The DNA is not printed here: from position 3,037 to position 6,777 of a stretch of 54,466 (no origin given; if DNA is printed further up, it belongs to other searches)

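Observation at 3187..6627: Corrinoid reductive activase with a whole GltD-like NAD(P)H/FAD/Fe-S module inserted into its ASKHA domain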

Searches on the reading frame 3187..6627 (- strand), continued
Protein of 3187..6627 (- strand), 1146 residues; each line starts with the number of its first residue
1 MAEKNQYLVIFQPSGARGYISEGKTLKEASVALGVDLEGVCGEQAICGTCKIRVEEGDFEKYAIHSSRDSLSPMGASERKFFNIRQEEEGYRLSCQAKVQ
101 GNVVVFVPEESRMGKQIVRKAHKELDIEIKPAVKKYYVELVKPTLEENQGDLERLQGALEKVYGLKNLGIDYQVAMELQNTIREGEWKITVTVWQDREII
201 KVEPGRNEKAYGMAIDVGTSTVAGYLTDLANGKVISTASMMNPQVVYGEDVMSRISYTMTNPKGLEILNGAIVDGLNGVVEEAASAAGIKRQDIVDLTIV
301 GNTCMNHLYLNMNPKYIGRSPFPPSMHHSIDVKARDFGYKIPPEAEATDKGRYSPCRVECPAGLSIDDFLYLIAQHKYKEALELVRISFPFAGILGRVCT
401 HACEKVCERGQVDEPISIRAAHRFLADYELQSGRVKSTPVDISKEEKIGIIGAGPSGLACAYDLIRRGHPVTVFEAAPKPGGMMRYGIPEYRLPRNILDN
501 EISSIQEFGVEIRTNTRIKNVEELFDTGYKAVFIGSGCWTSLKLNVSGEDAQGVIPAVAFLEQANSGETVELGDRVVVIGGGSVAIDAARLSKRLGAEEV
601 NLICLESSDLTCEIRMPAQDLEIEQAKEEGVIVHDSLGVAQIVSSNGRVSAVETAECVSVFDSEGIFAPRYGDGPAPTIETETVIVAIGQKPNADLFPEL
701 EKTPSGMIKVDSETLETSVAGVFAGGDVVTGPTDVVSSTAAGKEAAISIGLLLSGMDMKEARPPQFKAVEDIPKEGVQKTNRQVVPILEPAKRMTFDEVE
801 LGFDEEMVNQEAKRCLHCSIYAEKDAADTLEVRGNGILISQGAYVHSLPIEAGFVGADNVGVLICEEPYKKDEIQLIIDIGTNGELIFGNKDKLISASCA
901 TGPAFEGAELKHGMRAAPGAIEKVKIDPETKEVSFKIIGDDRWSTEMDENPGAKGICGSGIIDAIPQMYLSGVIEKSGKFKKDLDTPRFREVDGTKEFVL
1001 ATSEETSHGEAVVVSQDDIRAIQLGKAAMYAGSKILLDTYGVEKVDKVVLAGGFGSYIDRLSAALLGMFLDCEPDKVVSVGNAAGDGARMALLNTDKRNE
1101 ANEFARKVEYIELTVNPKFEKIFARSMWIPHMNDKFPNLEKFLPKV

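Call 47: search_protein_families(library=pfam, proteins=[P0174, P0183, P0186, P0187, P0192, P0233, P0234, P0229, P0160, P0157], max_evalue=0.0001)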
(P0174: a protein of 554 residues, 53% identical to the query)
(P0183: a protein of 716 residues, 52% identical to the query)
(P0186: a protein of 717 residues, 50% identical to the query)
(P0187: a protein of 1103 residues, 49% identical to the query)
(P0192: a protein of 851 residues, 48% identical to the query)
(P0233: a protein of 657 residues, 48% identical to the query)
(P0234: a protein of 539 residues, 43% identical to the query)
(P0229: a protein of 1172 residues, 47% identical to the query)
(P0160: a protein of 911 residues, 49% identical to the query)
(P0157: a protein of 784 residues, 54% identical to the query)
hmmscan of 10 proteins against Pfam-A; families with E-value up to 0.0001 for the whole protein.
P0174 (554 aa): 13 families
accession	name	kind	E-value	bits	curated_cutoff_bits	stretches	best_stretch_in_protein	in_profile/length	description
PF07992.20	Pyr_redox_2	-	3.2e-29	102.7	26.1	1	158-453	2-291/291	Pyridine nucleotide-disulphide oxidoreductase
PF14691.11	Fer4_20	-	2.1e-15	56.9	25.8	1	59-143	24-111/113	Dihydroprymidine dehydrogenase domain II, 4Fe-4S cluster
PF00070.33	Pyr_redox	-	1.2e-12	48.6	22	1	286-365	1-79/82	Pyridine nucleotide-disulphide oxidoreductase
PF13450.12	NAD_binding_8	-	4.9e-10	40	21.9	1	161-196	1-36/68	NAD(P)-binding Rossmann-like domain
PF01266.30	DAO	-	1.9e-09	38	27.9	1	158-192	1-35/353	FAD dependent oxidoreductase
PF13738.12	Pyr_redox_3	-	7e-09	35.8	30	0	284-437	164-305/305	Pyridine nucleotide-disulphide oxidoreductase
PF13241.12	NAD_binding_7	-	8e-07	30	22.1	0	284-336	7-57/104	Putative NAD(P)-binding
PF01593.30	Amino_oxidase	-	1.4e-06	28.3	19.8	1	167-196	2-31/443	Flavin containing amine oxidoreductase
PF01946.23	Thi4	-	9.4e-06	25.5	26.2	1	156-202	17-64/235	Thi4 family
PF12831.13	FAD_oxidored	-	2.2e-05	24.4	27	0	159-195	2-38/416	FAD dependent oxidoreductase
PF00890.30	FAD_binding_2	-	3.4e-05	23.7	20.4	1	159-193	2-36/414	FAD binding domain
PF03486.20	HI0933_like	-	4.1e-05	23.6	50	0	158-192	2-36/244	HI0933-like protein Rossmann domain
PF01262.27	AlaDh_PNT_C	-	8.7e-05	22.5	23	0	150-190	22-62/214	Alanine dehydrogenase/PNT, C-terminal domain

P0183 (716 aa): 17 families
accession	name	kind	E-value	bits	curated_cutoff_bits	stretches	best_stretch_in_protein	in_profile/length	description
PF07992.20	Pyr_redox_2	-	1.5e-30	107.1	26.1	1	265-562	2-291/291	Pyridine nucleotide-disulphide oxidoreductase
PF13247.11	Fer4_11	-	1.1e-24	86.9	26.2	1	52-148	3-98/100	4Fe-4S dicluster domain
PF14691.11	Fer4_20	-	1.5e-16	60.6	25.8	1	171-250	29-111/113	Dihydroprymidine dehydrogenase domain II, 4Fe-4S cluster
PF12838.12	Fer4_7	-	2.9e-11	44.1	27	2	59-105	2-51/52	4Fe-4S dicluster domain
PF01266.30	DAO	-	3e-10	40.6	27.9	1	266-299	2-35/353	FAD dependent oxidoreductase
PF13738.12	Pyr_redox_3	-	1.5e-09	38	30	0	350-446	128-219/305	Pyridine nucleotide-disulphide oxidoreductase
PF00070.33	Pyr_redox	-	2.2e-09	38.1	22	0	393-459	1-65/82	Pyridine nucleotide-disulphide oxidoreductase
PF13450.12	NAD_binding_8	-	5.3e-09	36.7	21.9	1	268-304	1-37/68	NAD(P)-binding Rossmann-like domain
PF13187.11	Fer4_9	-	2.6e-08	34.2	27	1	12-76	1-52/52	4Fe-4S dicluster domain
PF13241.12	NAD_binding_7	-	1.6e-06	29.1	22.1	0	391-447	7-61/104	Putative NAD(P)-binding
PF00037.32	Fer4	-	1.8e-06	27.9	21.1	0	8-23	3-18/24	4Fe-4S binding domain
PF01593.30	Amino_oxidase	-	2.7e-06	27.4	19.8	1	274-303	2-31/443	Flavin containing amine oxidoreductase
PF13237.11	Fer4_10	-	2.6e-05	24.5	25.5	0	57-103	7-53/53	4Fe-4S dicluster domain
PF12831.13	FAD_oxidored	-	2.8e-05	24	27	0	266-303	2-39/416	FAD dependent oxidoreductase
PF12797.12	Fer4_2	-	2.9e-05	24.2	24.5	1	6-24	3-21/22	4Fe-4S binding domain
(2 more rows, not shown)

P0186 (717 aa): 18 families
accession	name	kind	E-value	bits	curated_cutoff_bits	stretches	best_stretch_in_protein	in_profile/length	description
PF07992.20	Pyr_redox_2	-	9.8e-31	107.7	26.1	1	241-533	2-291/291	Pyridine nucleotide-disulphide oxidoreductase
PF14691.11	Fer4_20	-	2.5e-19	69.6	25.8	1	148-224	30-109/113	Dihydroprymidine dehydrogenase domain II, 4Fe-4S cluster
PF00070.33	Pyr_redox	-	1.4e-13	51.6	22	1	241-318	1-69/82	Pyridine nucleotide-disulphide oxidoreductase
PF01266.30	DAO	-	2.7e-10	40.7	27.9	1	241-275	1-35/353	FAD dependent oxidoreductase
PF13738.12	Pyr_redox_3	-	2.8e-10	40.4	30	1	367-517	164-305/305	Pyridine nucleotide-disulphide oxidoreductase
PF13450.12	NAD_binding_8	-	1.9e-09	38.1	21.9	1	244-279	1-36/68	NAD(P)-binding Rossmann-like domain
PF12838.12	Fer4_7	-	4.6e-09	37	27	1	648-694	1-52/52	4Fe-4S dicluster domain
PF00037.32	Fer4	-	9.8e-09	35.1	21.1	1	674-696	2-24/24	4Fe-4S binding domain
PF13237.11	Fer4_10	-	9.7e-08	32.3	25.5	1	644-691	4-53/53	4Fe-4S dicluster domain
PF01593.30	Amino_oxidase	-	1.4e-07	31.6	19.8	1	250-279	2-31/443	Flavin containing amine oxidoreductase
PF13187.11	Fer4_9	-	3.4e-07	30.6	27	1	648-695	1-52/52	4Fe-4S dicluster domain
PF00890.30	FAD_binding_2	-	6.8e-07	29.3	20.4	1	242-280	2-40/414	FAD binding domain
PF14697.11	Fer4_21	-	1.2e-06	29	35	0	629-662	21-55/59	4Fe-4S dicluster domain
PF12831.13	FAD_oxidored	-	1.6e-06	28.1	27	0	242-278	2-38/416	FAD dependent oxidoreductase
PF03486.20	HI0933_like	-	4.5e-06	26.7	50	0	241-276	2-37/244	HI0933-like protein Rossmann domain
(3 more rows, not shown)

P0187 (1103 aa): 10 families
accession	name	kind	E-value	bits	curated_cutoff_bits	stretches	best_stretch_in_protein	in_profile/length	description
PF07992.20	Pyr_redox_2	-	2.5e-31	109.6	26.1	1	463-757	2-291/291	Pyridine nucleotide-disulphide oxidoreductase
PF14691.11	Fer4_20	-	3.2e-21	75.7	25.8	1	357-448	20-111/113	Dihydroprymidine dehydrogenase domain II, 4Fe-4S cluster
PF13738.12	Pyr_redox_3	-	3.2e-14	53.3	30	1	591-741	162-305/305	Pyridine nucleotide-disulphide oxidoreductase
PF00070.33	Pyr_redox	-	1.4e-11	45.2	22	0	595-670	1-80/82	Pyridine nucleotide-disulphide oxidoreductase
PF01266.30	DAO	-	2.5e-10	40.8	27.9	1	463-497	1-35/353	FAD dependent oxidoreductase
PF13450.12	NAD_binding_8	-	2.7e-10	40.8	21.9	1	466-522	1-53/68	NAD(P)-binding Rossmann-like domain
PF12801.12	Fer4_5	-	1.1e-08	35.3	22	1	223-270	2-40/48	4Fe-4S binding domain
PF13473.12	Cupredoxin_1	-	3.6e-06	27.4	27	1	23-135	7-104/104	Cupredoxin-like domain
PF01593.30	Amino_oxidase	-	6.5e-06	26.1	19.8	1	472-501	2-31/443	Flavin containing amine oxidoreductase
PF00890.30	FAD_binding_2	-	1.7e-05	24.7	20.4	1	464-708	2-206/414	FAD binding domain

P0192 (851 aa): 13 families
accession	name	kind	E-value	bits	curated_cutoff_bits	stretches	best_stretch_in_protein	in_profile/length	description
PF01180.27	DHO_dh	-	3e-38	132.1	27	1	5-297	2-291/291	Dihydroorotate dehydrogenase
PF07992.20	Pyr_redox_2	-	4.7e-29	102.2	26.1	1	430-722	2-291/291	Pyridine nucleotide-disulphide oxidoreductase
PF14691.11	Fer4_20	-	9.7e-21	74.1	25.8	1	335-415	28-111/113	Dihydroprymidine dehydrogenase domain II, 4Fe-4S cluster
PF13738.12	Pyr_redox_3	-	1.8e-12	47.6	30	1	516-598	129-211/305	Pyridine nucleotide-disulphide oxidoreductase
PF00070.33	Pyr_redox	-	2.9e-12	47.3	22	0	430-504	1-66/82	Pyridine nucleotide-disulphide oxidoreductase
PF13450.12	NAD_binding_8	-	6.3e-09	36.4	21.9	1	433-468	1-36/68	NAD(P)-binding Rossmann-like domain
PF01266.30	DAO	-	8.7e-09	35.8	27.9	1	430-462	1-33/353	FAD dependent oxidoreductase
PF01207.24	Dus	-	2.2e-08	34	20.4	1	110-275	61-211/311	Dihydrouridine synthase (Dus)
PF01262.27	AlaDh_PNT_C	-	3.3e-06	27.1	23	0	538-586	3-57/214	Alanine dehydrogenase/PNT, C-terminal domain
PF01593.30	Amino_oxidase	-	6.1e-06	26.2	19.8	0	439-468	2-31/443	Flavin containing amine oxidoreductase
PF00890.30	FAD_binding_2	-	9.7e-06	25.5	20.4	1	431-470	2-41/414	FAD binding domain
PF03486.20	HI0933_like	-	8e-05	22.6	50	0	430-464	2-36/244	HI0933-like protein Rossmann domain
PF12831.13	FAD_oxidored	-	8.8e-05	22.4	27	0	431-467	2-38/416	FAD dependent oxidoreductase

P0233 (657 aa): 17 families
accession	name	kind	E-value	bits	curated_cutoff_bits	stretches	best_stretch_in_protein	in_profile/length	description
PF07992.20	Pyr_redox_2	-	1e-33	117.5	26.1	1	189-486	2-291/291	Pyridine nucleotide-disulphide oxidoreductase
PF14691.11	Fer4_20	-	7e-25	87.5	25.8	2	87-175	19-112/113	Dihydroprymidine dehydrogenase domain II, 4Fe-4S cluster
PF13247.11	Fer4_11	-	1.6e-24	86.4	26.2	2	558-616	40-99/100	4Fe-4S dicluster domain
PF13738.12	Pyr_redox_3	-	1.2e-10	41.6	30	1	315-469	161-305/305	Pyridine nucleotide-disulphide oxidoreductase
PF12797.12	Fer4_2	-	2e-10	40.4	24.5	2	5-25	1-21/22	4Fe-4S binding domain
PF00070.33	Pyr_redox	-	2.5e-10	41.2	22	0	320-375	1-59/82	Pyridine nucleotide-disulphide oxidoreductase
PF12838.12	Fer4_7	-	3.7e-10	40.5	27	1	60-106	2-52/52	4Fe-4S dicluster domain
PF13187.11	Fer4_9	-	3.3e-08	33.9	27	1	60-106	2-51/52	4Fe-4S dicluster domain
PF01266.30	DAO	-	3.5e-08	33.8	27.9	0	190-224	2-37/353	FAD dependent oxidoreductase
PF01262.27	AlaDh_PNT_C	-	5.1e-08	33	23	0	177-220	16-61/214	Alanine dehydrogenase/PNT, C-terminal domain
PF13237.11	Fer4_10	-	5.8e-08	33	25.5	0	555-607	3-52/53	4Fe-4S dicluster domain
PF12837.12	Fer4_6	-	1e-07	32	25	0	86-106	3-23/24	4Fe-4S binding domain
PF13450.12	NAD_binding_8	-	1.3e-07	32.2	21.9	1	192-227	1-36/68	NAD(P)-binding Rossmann-like domain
PF12831.13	FAD_oxidored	-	2.6e-07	30.7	27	1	190-230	2-42/416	FAD dependent oxidoreductase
PF00037.32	Fer4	-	2.6e-06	27.4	21.1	0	560-576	7-23/24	4Fe-4S binding domain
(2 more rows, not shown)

P0234 (539 aa): 14 families
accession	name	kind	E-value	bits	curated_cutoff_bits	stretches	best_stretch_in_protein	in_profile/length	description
PF07992.20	Pyr_redox_2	-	1.6e-34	120.1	26.1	1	116-406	2-291/291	Pyridine nucleotide-disulphide oxidoreductase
PF14691.11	Fer4_20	-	3e-24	85.5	25.8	1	24-100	29-108/113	Dihydroprymidine dehydrogenase domain II, 4Fe-4S cluster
PF13738.12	Pyr_redox_3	-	3.9e-16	59.6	30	1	199-390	126-305/305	Pyridine nucleotide-disulphide oxidoreductase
PF00070.33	Pyr_redox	-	2.4e-12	47.6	22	0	116-150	1-35/82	Pyridine nucleotide-disulphide oxidoreductase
PF01266.30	DAO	-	2.3e-11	44.3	27.9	1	116-151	1-37/353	FAD dependent oxidoreductase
PF13450.12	NAD_binding_8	-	1e-10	42.2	21.9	1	119-155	1-37/68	NAD(P)-binding Rossmann-like domain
PF01134.28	GIDA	-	9.7e-10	38.5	22.1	0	117-160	2-44/391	Glucose inhibited division protein A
PF01593.30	Amino_oxidase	-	5.1e-08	33.1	19.8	1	125-153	2-30/443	Flavin containing amine oxidoreductase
PF12831.13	FAD_oxidored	-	2.3e-07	30.9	27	1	117-157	2-42/416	FAD dependent oxidoreductase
PF01946.23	Thi4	-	3.1e-07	30.3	26.2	1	114-152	17-56/235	Thi4 family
PF03486.20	HI0933_like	-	5.3e-07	29.8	50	1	116-151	2-37/244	HI0933-like protein Rossmann domain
PF01262.27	AlaDh_PNT_C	-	5.2e-06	26.5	23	0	244-267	30-53/214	Alanine dehydrogenase/PNT, C-terminal domain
PF13241.12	NAD_binding_7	-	2e-05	25.5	22.1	0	114-145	7-38/104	Putative NAD(P)-binding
PF00890.30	FAD_binding_2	-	4.2e-05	23.4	20.4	1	117-151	2-36/414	FAD binding domain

P0229 (1172 aa): 23 families
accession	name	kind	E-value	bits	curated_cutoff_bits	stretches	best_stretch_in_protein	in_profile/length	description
PF07992.20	Pyr_redox_2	-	8.8e-51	173.5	26.1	2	736-1026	2-289/291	Pyridine nucleotide-disulphide oxidoreductase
PF02662.21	FlpD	-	4.1e-39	133.8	22.3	1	558-640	1-83/123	Methyl-viologen-reducing hydrogenase, delta subunit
PF14691.11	Fer4_20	-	4.4e-20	72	25.8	1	645-722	29-109/113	Dihydroprymidine dehydrogenase domain II, 4Fe-4S cluster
PF01266.30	DAO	-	1.8e-19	71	27.9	2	147-179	3-35/353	FAD dependent oxidoreductase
PF13450.12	NAD_binding_8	-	5.7e-18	65.4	21.9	2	148-180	1-33/68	NAD(P)-binding Rossmann-like domain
PF00070.33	Pyr_redox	-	1.2e-17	64.6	22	1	864-936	1-77/82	Pyridine nucleotide-disulphide oxidoreductase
PF13738.12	Pyr_redox_3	-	2.9e-15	56.7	30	1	821-897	128-198/305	Pyridine nucleotide-disulphide oxidoreductase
PF00890.30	FAD_binding_2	-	7.4e-15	55.5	20.4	2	146-178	2-34/414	FAD binding domain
PF12831.13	FAD_oxidored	-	2.1e-13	50.8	27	1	147-182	3-38/416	FAD dependent oxidoreductase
PF03486.20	HI0933_like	-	8.7e-13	48.7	50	0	146-179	3-36/244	HI0933-like protein Rossmann domain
PF00037.32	Fer4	-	1.1e-12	47.6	21.1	2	483-504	3-24/24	4Fe-4S binding domain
PF12838.12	Fer4_7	-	1.9e-11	44.7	27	1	487-531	1-52/52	4Fe-4S dicluster domain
PF01593.30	Amino_oxidase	-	2.2e-11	44.1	19.8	0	745-774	2-31/443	Flavin containing amine oxidoreductase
PF01262.27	AlaDh_PNT_C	-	5.1e-10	39.6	23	0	147-177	32-62/214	Alanine dehydrogenase/PNT, C-terminal domain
PF01134.28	GIDA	-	7.3e-10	38.9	22.1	0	147-175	3-31/391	Glucose inhibited division protein A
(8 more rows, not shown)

P0160 (911 aa): 5 families
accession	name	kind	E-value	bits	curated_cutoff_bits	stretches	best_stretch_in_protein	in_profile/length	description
PF14574.11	RACo_C_ter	-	7.5e-93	310.8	27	1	375-629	2-256/261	C-terminal domain of RACo the ASKHA domain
PF17651.6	Raco_middle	-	2.4e-53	180.5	26.8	1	209-367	1-159/163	RACo middle region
PF17650.6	RACo_linker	-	8.2e-22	77.3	26.2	1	120-205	3-84/86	RACo linker region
PF01208.23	URO-D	-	1.5e-11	44.4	23.9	1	712-861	99-263/346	Uroporphyrinogen decarboxylase (URO-D)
PF00111.32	Fer2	-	3.1e-10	40.3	21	1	9-95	5-76/77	2Fe-2S iron-sulfur cluster binding domain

P0157 (784 aa): 5 families
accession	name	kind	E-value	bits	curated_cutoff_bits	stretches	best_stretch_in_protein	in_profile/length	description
PF14574.11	RACo_C_ter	-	2.2e-92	309.3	27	1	385-652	1-260/261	C-terminal domain of RACo the ASKHA domain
PF17651.6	Raco_middle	-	1.7e-53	181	26.8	1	222-379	2-159/163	RACo middle region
PF17650.6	RACo_linker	-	2.2e-22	79.1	26.2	1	127-217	3-84/86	RACo linker region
PF00027.35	cNMP_binding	-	1.7e-09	38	27.5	1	692-777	2-88/89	Cyclic nucleotide-binding domain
PF00111.32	Fer2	-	4e-06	27.1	21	1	22-60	12-51/77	2Fe-2S iron-sulfur cluster binding domain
